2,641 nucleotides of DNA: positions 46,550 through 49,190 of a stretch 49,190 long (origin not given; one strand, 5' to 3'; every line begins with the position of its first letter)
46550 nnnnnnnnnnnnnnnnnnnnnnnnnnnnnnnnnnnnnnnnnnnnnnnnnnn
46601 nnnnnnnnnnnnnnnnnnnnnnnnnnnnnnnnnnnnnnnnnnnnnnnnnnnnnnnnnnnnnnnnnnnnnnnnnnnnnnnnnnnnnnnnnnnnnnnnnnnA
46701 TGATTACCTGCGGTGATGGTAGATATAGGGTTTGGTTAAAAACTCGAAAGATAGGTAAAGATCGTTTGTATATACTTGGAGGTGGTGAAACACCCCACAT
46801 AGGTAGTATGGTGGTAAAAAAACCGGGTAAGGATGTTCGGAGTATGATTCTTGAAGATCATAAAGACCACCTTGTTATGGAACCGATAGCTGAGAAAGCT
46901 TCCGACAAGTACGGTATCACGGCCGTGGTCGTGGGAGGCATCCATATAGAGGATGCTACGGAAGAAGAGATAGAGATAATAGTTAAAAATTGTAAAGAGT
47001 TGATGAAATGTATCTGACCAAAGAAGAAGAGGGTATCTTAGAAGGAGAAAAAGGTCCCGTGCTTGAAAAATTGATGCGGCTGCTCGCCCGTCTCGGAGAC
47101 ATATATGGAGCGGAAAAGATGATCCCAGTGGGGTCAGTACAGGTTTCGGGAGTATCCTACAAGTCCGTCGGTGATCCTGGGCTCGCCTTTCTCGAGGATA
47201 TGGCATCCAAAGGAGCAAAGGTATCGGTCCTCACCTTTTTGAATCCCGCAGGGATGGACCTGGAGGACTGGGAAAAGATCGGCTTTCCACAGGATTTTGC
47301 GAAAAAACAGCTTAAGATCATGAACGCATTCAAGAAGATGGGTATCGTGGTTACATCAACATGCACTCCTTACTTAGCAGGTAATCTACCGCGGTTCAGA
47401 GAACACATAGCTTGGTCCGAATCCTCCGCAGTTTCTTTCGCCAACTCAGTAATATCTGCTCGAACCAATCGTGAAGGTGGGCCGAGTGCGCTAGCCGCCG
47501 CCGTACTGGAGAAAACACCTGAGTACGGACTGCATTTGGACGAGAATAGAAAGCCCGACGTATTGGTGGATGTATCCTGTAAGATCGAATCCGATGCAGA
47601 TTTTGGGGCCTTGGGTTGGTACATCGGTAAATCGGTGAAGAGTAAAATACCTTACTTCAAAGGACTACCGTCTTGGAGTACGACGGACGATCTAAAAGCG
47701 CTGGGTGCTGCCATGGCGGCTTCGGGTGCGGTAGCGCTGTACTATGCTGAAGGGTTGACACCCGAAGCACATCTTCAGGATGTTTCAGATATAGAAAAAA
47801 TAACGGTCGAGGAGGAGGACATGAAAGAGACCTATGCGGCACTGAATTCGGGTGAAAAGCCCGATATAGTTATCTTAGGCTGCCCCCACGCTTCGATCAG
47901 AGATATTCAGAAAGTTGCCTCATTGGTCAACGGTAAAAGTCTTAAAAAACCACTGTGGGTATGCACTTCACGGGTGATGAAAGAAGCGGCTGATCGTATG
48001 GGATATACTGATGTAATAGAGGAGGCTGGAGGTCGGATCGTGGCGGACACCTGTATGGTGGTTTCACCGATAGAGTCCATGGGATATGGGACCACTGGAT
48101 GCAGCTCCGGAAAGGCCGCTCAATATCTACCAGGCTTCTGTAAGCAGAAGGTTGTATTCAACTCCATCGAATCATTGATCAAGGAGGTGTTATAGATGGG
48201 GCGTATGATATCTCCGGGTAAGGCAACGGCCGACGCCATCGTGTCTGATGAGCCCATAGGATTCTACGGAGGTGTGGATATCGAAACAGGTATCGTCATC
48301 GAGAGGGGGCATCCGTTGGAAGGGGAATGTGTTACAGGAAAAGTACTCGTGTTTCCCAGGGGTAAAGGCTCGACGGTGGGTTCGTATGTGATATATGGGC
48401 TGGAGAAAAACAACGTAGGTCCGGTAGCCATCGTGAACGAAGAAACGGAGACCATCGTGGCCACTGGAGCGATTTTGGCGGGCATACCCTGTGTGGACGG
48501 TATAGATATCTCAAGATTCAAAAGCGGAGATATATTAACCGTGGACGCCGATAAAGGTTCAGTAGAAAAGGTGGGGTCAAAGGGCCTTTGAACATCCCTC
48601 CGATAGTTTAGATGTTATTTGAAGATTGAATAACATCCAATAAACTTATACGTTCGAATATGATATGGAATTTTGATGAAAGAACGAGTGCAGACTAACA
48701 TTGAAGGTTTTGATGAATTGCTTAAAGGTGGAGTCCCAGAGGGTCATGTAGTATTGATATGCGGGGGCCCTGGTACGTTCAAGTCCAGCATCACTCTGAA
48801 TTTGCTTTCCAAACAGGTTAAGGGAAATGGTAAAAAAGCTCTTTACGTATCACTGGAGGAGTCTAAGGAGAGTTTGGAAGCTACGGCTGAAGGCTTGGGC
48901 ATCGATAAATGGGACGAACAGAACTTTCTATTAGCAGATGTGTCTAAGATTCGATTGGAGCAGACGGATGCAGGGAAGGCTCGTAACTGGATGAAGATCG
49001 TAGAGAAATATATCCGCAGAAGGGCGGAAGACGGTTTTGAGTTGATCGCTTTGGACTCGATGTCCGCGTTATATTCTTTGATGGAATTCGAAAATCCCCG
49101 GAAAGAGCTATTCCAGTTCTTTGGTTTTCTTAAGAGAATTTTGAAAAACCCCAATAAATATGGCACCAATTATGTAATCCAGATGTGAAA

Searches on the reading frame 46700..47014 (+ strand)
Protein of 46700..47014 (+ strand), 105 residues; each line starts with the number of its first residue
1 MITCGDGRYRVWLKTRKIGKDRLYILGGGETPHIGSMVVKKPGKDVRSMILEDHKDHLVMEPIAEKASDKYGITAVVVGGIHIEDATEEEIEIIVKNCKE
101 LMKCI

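Call 3: search_protein_families(library=pfam, proteins=[window:46700-47014:+], max_evalue=0.01)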
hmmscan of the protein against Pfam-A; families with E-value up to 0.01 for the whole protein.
window:46700-47014:+ (105 aa): 1 family
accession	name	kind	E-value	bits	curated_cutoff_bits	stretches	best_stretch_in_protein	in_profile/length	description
PF21758.2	PAC_bac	-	1.3e-24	86.5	27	1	6-103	2-108/115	Bacterial proteasome assembling chaperone-like protein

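Call 4: search_protein_families(library=ncbifam, proteins=[window:46700-47014:+], max_evalue=0.01)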
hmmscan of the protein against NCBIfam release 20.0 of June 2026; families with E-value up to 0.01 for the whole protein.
window:46700-47014:+ (105 aa): 0 families

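Call 57: search_solved_structures(query=window:46700-47014:+, max_evalue=1)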
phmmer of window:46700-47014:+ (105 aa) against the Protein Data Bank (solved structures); distinct sequences matched with E-value up to 1: 10.
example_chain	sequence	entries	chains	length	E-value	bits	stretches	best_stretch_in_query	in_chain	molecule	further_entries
8p4w_A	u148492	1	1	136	0.00031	24.2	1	8-94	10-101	Protein LpdD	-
8pzh_A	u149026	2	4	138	0.00032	24.2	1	8-94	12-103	Protein LpdD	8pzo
8po5_A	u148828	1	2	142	0.00035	24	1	8-94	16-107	Protein LpdD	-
4b3x_A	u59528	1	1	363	0.038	17.5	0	26-79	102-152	TRANSLATION INITIATION FACTOR IF-2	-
4b44_A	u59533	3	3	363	0.18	15.3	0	22-66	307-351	TRANSLATION INITIATION FACTOR IF-2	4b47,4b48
3j4j_A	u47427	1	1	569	0.21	15.1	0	22-75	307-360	Translation initiation factor IF-2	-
7qql_C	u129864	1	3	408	0.53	13.8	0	66-99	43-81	Gamma-2-syntrophin,Annexin A2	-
5lmv_a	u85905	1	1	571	0.56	13.7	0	22-67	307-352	Translation initiation factor IF-2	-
4kjz_A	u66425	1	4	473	0.62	13.6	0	27-79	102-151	Translation initiation factor IF-2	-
3h3e_A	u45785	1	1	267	0.63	13.6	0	64-101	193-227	uncharacterized protein Tm1679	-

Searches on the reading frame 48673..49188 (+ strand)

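Call 3: search_protein_families(library=pfam, proteins=[window:48673-49188:+], max_evalue=0.01)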
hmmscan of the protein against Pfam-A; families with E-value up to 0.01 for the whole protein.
window:48673-49188:+ (171 aa): 6 families
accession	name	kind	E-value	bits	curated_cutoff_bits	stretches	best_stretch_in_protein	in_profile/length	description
PF06745.19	ATPase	-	5.6e-24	85.2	26.6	1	6-155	1-153/231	KaiC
PF13481.12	AAA_25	-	5.9e-11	42.8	27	1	8-141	17-163/195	AAA domain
PF03796.21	DnaB_C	-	8.6e-05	22.5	27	1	6-69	2-64/255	DnaB-like helicase C terminal domain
PF00154.27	RecA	-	0.00022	21.2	27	1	18-140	46-149/262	recA bacterial DNA recombination protein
PF20720.3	nSTAND3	-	0.00045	20.4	27.2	0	24-66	17-59/155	Novel STAND NTPase 3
PF08423.17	Rad51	-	0.00064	19.5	22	1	6-167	8-165/244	Rad51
